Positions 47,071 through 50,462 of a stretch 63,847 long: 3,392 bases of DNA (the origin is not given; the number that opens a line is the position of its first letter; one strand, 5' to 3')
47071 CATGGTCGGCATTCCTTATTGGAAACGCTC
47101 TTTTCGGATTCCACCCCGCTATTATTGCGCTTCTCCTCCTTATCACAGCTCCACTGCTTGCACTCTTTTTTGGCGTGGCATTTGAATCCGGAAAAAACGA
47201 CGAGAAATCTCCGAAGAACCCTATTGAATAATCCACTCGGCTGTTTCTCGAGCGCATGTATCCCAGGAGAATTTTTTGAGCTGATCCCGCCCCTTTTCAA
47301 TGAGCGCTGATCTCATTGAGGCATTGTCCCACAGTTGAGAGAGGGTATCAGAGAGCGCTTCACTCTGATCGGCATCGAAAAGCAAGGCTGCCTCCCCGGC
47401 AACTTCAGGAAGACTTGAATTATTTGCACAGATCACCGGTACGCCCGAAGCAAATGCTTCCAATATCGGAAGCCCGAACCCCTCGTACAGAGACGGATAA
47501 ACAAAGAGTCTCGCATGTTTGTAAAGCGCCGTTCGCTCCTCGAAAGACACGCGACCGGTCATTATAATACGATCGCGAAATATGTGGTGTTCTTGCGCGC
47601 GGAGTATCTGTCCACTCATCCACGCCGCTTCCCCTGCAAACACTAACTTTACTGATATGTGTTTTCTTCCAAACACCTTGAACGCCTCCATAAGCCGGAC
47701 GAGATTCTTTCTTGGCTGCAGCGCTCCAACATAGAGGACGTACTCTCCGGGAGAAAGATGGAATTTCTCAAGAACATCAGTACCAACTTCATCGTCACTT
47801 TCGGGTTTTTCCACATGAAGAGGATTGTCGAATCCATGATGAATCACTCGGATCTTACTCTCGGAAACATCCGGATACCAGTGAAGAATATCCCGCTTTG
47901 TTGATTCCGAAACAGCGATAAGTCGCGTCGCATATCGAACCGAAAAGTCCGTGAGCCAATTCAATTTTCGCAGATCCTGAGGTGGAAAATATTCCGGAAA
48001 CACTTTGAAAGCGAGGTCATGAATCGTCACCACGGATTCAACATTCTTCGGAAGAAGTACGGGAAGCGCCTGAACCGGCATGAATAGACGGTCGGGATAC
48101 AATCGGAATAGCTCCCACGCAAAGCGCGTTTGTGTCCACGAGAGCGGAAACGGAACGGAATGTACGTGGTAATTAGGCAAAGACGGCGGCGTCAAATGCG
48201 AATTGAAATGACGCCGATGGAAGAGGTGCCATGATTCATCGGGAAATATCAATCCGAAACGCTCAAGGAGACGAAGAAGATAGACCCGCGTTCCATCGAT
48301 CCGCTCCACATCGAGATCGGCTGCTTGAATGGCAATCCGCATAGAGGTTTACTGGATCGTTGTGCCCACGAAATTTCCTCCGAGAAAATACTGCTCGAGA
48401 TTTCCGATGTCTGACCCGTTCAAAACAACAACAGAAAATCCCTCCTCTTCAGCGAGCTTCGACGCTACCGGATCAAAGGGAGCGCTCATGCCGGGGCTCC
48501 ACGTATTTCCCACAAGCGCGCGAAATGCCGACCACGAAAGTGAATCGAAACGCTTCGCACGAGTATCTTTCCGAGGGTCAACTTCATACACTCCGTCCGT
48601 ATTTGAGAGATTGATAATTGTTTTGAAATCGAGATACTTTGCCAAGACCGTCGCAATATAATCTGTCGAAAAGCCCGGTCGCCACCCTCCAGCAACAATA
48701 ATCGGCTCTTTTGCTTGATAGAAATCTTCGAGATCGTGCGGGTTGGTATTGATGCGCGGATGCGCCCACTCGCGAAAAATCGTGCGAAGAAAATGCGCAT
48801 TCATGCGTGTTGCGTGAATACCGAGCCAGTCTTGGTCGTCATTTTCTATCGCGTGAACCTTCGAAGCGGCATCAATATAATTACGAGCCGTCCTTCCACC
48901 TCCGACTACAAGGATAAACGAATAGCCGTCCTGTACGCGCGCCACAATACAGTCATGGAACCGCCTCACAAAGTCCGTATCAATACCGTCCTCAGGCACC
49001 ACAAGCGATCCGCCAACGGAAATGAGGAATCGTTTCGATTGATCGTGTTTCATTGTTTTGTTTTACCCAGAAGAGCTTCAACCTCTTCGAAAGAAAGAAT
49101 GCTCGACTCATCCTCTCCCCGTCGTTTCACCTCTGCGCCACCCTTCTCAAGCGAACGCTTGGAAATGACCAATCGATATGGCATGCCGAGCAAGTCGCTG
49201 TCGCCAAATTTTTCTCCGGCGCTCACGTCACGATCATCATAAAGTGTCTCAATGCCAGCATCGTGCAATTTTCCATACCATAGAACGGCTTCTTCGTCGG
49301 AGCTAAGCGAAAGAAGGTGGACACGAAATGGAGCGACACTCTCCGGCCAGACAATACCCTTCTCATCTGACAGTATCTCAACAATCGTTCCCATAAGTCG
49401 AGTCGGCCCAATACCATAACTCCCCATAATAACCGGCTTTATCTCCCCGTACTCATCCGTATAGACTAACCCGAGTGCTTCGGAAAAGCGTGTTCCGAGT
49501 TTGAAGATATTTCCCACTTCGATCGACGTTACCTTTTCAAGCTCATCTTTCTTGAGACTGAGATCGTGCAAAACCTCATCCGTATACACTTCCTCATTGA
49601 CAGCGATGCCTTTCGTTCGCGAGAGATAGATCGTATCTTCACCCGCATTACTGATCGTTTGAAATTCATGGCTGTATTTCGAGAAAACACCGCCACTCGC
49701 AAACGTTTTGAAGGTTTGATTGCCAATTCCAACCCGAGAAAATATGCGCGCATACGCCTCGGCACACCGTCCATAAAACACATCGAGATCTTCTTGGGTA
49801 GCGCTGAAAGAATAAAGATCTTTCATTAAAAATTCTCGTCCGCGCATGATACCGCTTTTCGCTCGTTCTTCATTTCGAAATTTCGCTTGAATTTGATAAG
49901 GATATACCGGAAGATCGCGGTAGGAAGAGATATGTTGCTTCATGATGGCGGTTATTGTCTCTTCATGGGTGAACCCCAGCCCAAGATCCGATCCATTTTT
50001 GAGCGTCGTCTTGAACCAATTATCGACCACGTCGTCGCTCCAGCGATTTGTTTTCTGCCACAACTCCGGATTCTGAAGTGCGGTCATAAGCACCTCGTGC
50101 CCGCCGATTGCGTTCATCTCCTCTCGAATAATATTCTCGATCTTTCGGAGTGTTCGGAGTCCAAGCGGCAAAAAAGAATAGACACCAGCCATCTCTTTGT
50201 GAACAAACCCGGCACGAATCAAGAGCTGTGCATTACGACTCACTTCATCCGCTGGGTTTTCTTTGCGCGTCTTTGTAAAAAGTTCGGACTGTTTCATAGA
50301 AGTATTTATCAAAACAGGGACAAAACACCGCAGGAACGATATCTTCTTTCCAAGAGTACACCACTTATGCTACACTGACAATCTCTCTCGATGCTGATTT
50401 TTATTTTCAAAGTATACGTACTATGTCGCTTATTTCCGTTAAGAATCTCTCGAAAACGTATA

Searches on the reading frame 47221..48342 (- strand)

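Call 15: search_protein_families(library=pfam, proteins=[window:47221-48342:-], max_evalue=0.001)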
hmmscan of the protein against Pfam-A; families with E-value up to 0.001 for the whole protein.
window:47221-48342:- (373 aa): 6 families
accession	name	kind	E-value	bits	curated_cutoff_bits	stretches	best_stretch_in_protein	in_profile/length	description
PF00534.26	Glycos_transf_1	-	2.1e-32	112.5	26.4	1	199-353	15-171/172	Glycosyl transferases group 1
PF13692.12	Glyco_trans_1_4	-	2.1e-26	93.3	27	1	201-340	3-142/142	Glycosyl transferases group 1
PF13439.12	Glyco_transf_4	-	1.4e-10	41.9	28.5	1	91-172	87-167/170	Glycosyltransferase Family 4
PF20706.3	GT4-conflict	-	2e-09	37.3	26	1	267-365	272-383/385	Family 4 Glycosyltransferase in conflict systems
PF13524.12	Glyco_trans_1_2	-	1.2e-05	25.7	25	1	238-365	22-140/144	Glycosyl transferase-like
PF13579.12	Glyco_trans_4_4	-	0.00057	20.7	29.7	0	96-169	87-157/158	Glycosyl transferase 4-like domain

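Call 69: search_protein_families(library=ncbifam, proteins=[window:47221-48342:-], max_evalue=0.001)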
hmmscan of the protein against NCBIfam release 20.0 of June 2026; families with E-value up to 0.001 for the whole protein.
window:47221-48342:- (373 aa): 32 families (the best 25 are shown)
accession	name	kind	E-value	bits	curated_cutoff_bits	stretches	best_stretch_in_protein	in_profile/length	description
TIGR04047.1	MSMEG_0565_glyc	hypoth_equivalog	4.8e-31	108.2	259.85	1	127-368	128-368/373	MSMEG_0565 family glycosyltransferase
TIGR02149.1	glgA_Coryne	subfamily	9.3e-30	104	302.4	1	128-369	135-385/391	glycogen synthase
TIGR04157.1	glyco_rSAM_CFB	subfamily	1.4e-18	67.1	400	1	136-318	168-342/406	TIGR04157 family glycosyltransferase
TIGR03449.1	mycothiol_MshA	equivalog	2.6e-17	62.8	462.5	1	135-368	162-397/406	D-inositol-3-phosphate glycosyltransferase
NF038295.1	EPS_HpsP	equivalog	4e-17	62.3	550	1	174-368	182-381/388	hormogonium polysaccharide biosynthesis glycosyltransferase HpsP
NF041876.1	EPS_EpsE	equivalog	5.9e-17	62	400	1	203-364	218-386/389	exopolysaccharide biosynthesis GT4 family glycosyltransferase EpsE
TIGR03088.1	stp2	hypoth_equivalog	1.4e-16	60.5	409.05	1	125-366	124-365/374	TIGR03088 family PEP-CTERM/XrtA system glycosyltransferase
TIGR03999.1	thiol_BshA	equivalog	2.4e-15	56.3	273.7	1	127-360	134-359/375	N-acetyl-alpha-D-glucosaminyl L-malate synthase BshA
NF047684.1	TeichurnBiosyTuaC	equivalog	1.4e-14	53.8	550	1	101-352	133-366/391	teichuronic acid biosynthesis protein TuaC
NF038298.1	EPS_HpsO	equivalog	1.2e-13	50.6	575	1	170-366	177-379/388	hormogonium polysaccharide biosynthesis glycosyltransferase HpsO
TIGR04063.1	stp3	hypoth_equivalog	2.4e-13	49.7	442.05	1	132-357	152-377/397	TIGR04063 family PEP-CTERM/XrtA system glycosyltransferase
NF041010.1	glycosy_Agl16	equivalog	6e-13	48.4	575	1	125-368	121-345/352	glycosylation protein Agl16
NF012028.0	PRK15484.1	subfamily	1.5e-11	44.1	618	1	190-368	183-372/380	lipopolysaccharide N-acetylglucosaminyltransferase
TIGR02472.1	sucr_P_syn_N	equivalog_domain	2.4e-11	43.1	576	1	135-363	182-430/439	sucrose-phosphate synthase, putative, glycosyltransferase domain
NF038229.1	Glyco4_Geo_Pelo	equivalog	2.5e-11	43.2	400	1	134-356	106-317/338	GPMC system family 4 glycosyltransferase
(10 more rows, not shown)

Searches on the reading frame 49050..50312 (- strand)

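Call 16: search_protein_families(library=pfam, proteins=[window:49050-50312:-], max_evalue=0.001)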
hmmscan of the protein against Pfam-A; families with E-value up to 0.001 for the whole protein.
window:49050-50312:- (420 aa): 2 families
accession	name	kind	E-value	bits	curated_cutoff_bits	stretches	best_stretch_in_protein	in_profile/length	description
PF00587.30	tRNA-synt_2b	-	4.7e-29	102.1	29.3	1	100-312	1-177/179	tRNA synthetase class II core domain (G, H, P, S and T)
PF03129.25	HGTP_anticodon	-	2.6e-13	50.4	21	1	341-415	17-91/94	Anticodon binding domain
